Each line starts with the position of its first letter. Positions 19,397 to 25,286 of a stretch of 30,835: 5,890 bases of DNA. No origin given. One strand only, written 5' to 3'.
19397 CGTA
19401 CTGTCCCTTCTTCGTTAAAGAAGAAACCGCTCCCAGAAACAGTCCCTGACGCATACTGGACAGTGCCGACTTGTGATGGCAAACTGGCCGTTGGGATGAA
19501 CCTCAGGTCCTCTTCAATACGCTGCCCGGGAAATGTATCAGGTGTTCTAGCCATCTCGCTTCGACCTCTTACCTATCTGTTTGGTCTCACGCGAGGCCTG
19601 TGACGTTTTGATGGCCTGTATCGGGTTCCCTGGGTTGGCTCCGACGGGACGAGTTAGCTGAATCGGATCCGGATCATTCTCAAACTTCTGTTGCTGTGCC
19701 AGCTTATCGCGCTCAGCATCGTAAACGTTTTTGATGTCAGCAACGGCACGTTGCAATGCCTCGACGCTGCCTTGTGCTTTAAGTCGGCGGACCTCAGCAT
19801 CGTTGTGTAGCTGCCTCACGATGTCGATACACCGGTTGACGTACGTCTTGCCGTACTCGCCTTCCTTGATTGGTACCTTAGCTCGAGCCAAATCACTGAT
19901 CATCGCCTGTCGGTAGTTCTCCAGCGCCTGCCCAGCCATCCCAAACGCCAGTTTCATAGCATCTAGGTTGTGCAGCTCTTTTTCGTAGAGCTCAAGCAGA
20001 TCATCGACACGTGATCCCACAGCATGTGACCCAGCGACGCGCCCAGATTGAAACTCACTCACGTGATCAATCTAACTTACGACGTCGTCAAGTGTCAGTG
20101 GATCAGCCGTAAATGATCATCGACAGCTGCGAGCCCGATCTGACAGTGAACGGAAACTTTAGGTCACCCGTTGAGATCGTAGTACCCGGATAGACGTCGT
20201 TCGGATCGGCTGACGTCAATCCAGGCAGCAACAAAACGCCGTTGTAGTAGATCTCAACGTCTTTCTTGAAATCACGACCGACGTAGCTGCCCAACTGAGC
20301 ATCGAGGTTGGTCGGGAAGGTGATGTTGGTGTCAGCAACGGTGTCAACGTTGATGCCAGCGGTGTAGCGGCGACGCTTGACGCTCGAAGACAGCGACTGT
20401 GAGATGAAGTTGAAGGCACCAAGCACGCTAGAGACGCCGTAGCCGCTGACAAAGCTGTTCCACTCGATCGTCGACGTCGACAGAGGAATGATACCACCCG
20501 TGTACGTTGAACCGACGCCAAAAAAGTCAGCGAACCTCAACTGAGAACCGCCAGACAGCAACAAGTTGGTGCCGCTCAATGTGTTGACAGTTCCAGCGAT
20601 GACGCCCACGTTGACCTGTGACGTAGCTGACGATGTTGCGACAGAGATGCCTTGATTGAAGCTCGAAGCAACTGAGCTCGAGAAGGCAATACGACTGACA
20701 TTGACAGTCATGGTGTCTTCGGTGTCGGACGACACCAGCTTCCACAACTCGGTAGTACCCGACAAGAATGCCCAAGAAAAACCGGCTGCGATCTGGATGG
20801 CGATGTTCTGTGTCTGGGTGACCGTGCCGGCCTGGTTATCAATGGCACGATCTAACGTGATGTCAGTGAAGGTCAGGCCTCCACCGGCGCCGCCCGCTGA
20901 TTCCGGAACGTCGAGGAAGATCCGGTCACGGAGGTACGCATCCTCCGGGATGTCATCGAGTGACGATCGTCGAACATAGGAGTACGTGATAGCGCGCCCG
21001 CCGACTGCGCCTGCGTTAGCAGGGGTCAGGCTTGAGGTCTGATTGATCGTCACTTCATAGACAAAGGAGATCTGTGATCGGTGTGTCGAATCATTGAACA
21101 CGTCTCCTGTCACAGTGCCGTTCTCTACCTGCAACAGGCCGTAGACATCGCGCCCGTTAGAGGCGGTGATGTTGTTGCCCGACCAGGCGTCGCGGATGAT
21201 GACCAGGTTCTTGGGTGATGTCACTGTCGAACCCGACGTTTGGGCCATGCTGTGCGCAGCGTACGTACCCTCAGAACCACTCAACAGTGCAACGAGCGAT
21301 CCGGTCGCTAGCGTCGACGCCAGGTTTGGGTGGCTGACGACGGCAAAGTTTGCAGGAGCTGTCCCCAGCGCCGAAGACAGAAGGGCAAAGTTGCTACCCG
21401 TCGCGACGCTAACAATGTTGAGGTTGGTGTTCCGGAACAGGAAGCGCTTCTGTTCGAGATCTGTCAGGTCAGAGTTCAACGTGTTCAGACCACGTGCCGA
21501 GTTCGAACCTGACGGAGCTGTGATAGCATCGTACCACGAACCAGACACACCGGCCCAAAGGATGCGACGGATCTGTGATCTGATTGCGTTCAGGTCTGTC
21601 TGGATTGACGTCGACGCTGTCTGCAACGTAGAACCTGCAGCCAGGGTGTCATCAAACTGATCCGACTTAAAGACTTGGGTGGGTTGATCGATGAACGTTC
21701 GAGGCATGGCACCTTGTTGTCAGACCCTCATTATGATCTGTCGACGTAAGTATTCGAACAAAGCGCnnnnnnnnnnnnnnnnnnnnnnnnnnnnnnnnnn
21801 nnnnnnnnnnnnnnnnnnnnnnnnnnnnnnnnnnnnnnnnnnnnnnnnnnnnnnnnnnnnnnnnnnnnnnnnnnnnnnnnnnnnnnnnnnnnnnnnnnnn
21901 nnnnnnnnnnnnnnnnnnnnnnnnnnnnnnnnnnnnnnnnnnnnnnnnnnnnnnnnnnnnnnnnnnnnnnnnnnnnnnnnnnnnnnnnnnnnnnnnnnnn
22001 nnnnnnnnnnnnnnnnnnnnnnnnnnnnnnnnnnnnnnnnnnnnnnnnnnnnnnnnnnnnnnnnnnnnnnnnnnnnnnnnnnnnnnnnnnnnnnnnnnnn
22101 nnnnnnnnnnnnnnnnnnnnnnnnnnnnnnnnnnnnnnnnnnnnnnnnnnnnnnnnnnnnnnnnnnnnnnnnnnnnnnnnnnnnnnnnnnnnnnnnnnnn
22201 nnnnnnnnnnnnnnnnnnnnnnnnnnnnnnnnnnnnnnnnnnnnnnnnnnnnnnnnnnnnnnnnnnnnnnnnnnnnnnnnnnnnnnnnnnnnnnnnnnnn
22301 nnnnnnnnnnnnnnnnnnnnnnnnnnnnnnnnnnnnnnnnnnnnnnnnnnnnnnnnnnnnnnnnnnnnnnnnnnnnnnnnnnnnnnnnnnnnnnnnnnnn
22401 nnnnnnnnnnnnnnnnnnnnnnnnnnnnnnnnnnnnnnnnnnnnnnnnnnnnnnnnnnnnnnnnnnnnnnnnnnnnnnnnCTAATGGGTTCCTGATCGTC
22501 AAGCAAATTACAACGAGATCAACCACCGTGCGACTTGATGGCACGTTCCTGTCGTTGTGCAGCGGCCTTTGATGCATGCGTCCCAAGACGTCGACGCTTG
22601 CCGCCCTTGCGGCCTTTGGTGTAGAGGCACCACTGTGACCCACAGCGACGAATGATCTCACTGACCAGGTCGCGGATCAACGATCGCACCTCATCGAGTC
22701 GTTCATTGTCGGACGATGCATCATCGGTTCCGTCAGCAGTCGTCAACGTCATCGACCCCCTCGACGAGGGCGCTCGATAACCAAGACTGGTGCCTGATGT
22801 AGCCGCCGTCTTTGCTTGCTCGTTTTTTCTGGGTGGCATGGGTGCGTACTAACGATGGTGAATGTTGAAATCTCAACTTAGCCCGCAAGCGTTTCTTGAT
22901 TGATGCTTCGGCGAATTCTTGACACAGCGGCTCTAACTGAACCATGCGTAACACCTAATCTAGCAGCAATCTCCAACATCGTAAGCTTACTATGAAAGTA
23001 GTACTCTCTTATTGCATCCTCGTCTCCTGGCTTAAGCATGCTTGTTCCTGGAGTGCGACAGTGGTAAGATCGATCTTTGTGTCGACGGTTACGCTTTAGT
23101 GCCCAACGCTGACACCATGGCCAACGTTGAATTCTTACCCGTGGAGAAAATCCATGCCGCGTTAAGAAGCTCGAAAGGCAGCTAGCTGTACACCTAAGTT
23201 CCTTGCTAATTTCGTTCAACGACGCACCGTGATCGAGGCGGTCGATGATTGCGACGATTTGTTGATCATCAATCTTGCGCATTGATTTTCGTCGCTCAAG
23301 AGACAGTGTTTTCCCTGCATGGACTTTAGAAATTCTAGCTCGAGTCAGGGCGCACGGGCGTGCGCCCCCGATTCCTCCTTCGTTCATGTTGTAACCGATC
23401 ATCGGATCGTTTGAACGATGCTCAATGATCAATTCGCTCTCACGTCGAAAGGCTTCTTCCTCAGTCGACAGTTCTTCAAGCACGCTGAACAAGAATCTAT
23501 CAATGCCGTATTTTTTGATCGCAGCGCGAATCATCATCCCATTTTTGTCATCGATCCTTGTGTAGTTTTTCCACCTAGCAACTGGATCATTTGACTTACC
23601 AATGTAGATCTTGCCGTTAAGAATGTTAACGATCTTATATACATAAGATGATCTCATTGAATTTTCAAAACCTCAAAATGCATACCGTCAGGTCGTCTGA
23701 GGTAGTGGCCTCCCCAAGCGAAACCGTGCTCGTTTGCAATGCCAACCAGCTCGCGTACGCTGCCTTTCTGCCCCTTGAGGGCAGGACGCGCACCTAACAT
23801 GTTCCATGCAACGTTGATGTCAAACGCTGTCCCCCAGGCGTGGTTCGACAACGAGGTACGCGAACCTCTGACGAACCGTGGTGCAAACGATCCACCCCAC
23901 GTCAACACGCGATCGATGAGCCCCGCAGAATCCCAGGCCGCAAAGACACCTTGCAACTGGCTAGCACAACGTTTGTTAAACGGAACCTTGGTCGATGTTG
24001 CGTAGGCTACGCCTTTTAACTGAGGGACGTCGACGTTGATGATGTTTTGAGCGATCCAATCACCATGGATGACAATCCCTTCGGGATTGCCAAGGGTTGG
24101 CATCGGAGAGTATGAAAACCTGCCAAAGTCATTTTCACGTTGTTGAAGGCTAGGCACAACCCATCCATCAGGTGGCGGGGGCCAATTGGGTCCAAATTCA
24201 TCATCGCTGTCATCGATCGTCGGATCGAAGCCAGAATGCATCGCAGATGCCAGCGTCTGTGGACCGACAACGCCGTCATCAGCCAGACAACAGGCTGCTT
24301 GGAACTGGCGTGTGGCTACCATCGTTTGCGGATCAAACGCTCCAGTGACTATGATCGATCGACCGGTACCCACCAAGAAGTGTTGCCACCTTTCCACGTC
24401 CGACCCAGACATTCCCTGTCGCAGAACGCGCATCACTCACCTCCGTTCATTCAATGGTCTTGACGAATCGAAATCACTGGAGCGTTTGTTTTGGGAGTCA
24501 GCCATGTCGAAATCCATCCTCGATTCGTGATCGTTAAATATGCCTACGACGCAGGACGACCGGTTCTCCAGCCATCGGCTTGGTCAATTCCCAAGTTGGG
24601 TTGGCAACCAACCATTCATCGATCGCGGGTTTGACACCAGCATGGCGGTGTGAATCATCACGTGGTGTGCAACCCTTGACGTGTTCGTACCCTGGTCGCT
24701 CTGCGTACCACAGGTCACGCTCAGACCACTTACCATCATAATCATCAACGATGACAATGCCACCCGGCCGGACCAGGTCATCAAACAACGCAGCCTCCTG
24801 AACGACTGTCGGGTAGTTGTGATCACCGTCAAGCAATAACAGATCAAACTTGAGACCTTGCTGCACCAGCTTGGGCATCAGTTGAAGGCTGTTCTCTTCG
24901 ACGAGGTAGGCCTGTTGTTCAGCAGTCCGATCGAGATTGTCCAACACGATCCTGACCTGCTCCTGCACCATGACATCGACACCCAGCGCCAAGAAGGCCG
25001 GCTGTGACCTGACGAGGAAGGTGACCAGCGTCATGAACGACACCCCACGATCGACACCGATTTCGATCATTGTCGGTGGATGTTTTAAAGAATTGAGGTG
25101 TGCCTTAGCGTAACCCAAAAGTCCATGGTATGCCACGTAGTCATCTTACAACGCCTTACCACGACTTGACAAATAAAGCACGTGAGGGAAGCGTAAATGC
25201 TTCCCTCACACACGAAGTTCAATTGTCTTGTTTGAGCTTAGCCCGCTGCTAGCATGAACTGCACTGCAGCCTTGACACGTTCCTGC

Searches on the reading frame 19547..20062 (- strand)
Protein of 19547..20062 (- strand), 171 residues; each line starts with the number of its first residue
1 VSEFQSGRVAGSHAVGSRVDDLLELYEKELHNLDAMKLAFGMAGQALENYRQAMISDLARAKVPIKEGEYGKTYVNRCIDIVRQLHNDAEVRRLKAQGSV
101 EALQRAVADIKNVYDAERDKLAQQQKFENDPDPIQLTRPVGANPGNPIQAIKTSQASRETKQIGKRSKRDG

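Call 12: search_protein_families(library=phrogs, proteins=[window:19547-20062:-], max_evalue=0.001)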
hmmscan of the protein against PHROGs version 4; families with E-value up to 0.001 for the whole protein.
window:19547-20062:- (171 aa): 0 families

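Call 86: search_protein_families(library=pfam, proteins=[window:19547-20062:-], max_evalue=0.01)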
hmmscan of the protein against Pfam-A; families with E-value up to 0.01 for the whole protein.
window:19547-20062:- (171 aa): 1 family
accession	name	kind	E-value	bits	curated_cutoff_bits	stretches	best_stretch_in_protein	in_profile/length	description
PF00038.26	Filament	-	0.0008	19.6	40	1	17-126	43-152/313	Intermediate filament protein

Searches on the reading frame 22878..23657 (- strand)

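Call 9: search_protein_families(library=phrogs, proteins=[window:22878-23657:-], max_evalue=0.001)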
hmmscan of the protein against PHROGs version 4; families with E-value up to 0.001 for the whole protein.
window:22878-23657:- (259 aa): 8 families
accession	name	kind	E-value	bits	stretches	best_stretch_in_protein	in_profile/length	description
phrog_314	-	DNA, RNA and nucleotide metabolism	1.7e-28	100.9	1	4-146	179-319/574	homing endonuclease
phrog_7168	-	DNA, RNA and nucleotide metabolism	2.3e-22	80.8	1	4-152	2-142/284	homing endonuclease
phrog_5123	-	DNA, RNA and nucleotide metabolism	2.4e-14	54.5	1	5-109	3-106/152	homing endonuclease with GIY-YIG motif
phrog_19446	-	DNA, RNA and nucleotide metabolism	2.6e-14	54.3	1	5-95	3-95/254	homing endonuclease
phrog_323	-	transcription regulation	1.5e-09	38.8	1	110-194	127-203/319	transcriptional regulator, D5-like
phrog_8446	-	DNA, RNA and nucleotide metabolism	5.7e-08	33.7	1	121-247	6-95/211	HNH endonuclease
phrog_7545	-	DNA, RNA and nucleotide metabolism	2.4e-05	25.6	0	211-247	5-41/160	HNH endonuclease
phrog_16568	-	moron, auxiliary metabolic gene and host takeover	6.3e-05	24.1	0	222-249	17-44/129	Ren-like exclusion protein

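Call 10: search_protein_families(library=pfam, proteins=[window:22878-23657:-], max_evalue=0.01)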
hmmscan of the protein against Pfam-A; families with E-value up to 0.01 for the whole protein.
window:22878-23657:- (259 aa): 6 families
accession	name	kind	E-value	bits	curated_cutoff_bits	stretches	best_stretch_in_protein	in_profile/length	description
PF01541.30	GIY-YIG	-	1.9e-10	41.3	22.6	1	4-82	2-74/78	GIY-YIG catalytic domain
PF04545.22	Sigma70_r4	-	5.5e-06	26.3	24.1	1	209-251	6-47/50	Sigma-70, region 4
PF13384.12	HTH_23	-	5e-05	23.4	24.6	0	224-248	17-41/50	Homeodomain-like domain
PF08281.18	Sigma70_r4_2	-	0.0011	19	25.7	1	225-251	27-53/54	Sigma-70, region 4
PF13936.12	HTH_38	-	0.0025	18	27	0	127-159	3-35/44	Helix-turn-helix domain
PF13518.12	HTH_28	-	0.0094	16.5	25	0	136-163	4-31/52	Helix-turn-helix domain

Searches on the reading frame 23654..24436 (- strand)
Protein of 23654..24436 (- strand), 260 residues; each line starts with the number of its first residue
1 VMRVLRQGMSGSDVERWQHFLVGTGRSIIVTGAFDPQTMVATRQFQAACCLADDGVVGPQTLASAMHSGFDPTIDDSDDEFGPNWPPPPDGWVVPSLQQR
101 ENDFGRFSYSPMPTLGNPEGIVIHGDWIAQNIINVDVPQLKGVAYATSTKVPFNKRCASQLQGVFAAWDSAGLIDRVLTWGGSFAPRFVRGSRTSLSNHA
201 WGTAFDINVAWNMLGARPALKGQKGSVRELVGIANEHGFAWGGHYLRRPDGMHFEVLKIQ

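Call 9: search_protein_families(library=phrogs, proteins=[window:23654-24436:-], max_evalue=0.001)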
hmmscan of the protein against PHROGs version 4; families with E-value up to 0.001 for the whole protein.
window:23654-24436:- (260 aa): 6 families
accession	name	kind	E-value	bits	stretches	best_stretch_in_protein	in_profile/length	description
phrog_2649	-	lysis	7.2e-16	59.8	2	155-256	42-127/261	endolysin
phrog_1224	-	head and packaging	1.2e-09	39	1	2-65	1-64/438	endolysin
phrog_1512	-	lysis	1.8e-08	35.8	0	197-256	77-134/314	endolysin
phrog_1493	-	lysis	2.7e-07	31.1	1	6-63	242-303/394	endolysin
phrog_6523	-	lysis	0.00017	22.4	1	195-256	70-129/255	endolysin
phrog_17001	-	lysis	0.00059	20.5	0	180-215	187-221/265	endolysin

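Call 10: search_protein_families(library=pfam, proteins=[window:23654-24436:-], max_evalue=0.01)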
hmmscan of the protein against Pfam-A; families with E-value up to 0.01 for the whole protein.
window:23654-24436:- (260 aa): 2 families
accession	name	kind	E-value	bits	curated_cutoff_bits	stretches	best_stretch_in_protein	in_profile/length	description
PF13539.11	Peptidase_M15_4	-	8.1e-17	62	25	1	191-256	2-70/70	D-alanyl-D-alanine carboxypeptidase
PF01471.23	PG_binding_1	-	3e-09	37.4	23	1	10-63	1-55/57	Putative peptidoglycan binding domain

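Call 21: find_related_loci(query=window:23654-24436:-, collection=viral_contigs, flank=10000)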
Query window:23654-24436:- (260 aa) in viral_contigs; peptide patterns used: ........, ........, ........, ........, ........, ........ (x = any residue, [..] = any of these).
No stretch of DNA in the collection matches any of the patterns.

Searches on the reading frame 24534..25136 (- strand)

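Call 9: search_protein_families(library=phrogs, proteins=[window:24534-25136:-], max_evalue=0.001)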
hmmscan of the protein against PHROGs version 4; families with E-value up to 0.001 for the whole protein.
window:24534-25136:- (200 aa): 2 families
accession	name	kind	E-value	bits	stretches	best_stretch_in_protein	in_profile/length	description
phrog_21658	-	other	2.2e-07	31.9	1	2-134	16-149/226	methyltransferase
phrog_2675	-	other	1.7e-05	24.5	1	62-135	373-445/599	DNA methyltransferase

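Call 10: search_protein_families(library=pfam, proteins=[window:24534-25136:-], max_evalue=0.01)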
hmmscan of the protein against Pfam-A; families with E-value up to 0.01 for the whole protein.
window:24534-25136:- (200 aa): 3 families
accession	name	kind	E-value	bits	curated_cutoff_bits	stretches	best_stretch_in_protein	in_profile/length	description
PF13578.12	Methyltransf_24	-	8.6e-14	52.7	26.3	1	24-133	1-105/105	Methyltransferase domain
PF04989.18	RMNT_CmcI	-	6e-06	26.6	23.2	1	20-132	33-147/206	Rhamnosyl O-methyltransferase/CmcI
PF05711.17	TylF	-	0.0061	16.3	23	0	96-134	193-230/264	Macrocin-O-methyltransferase (TylF)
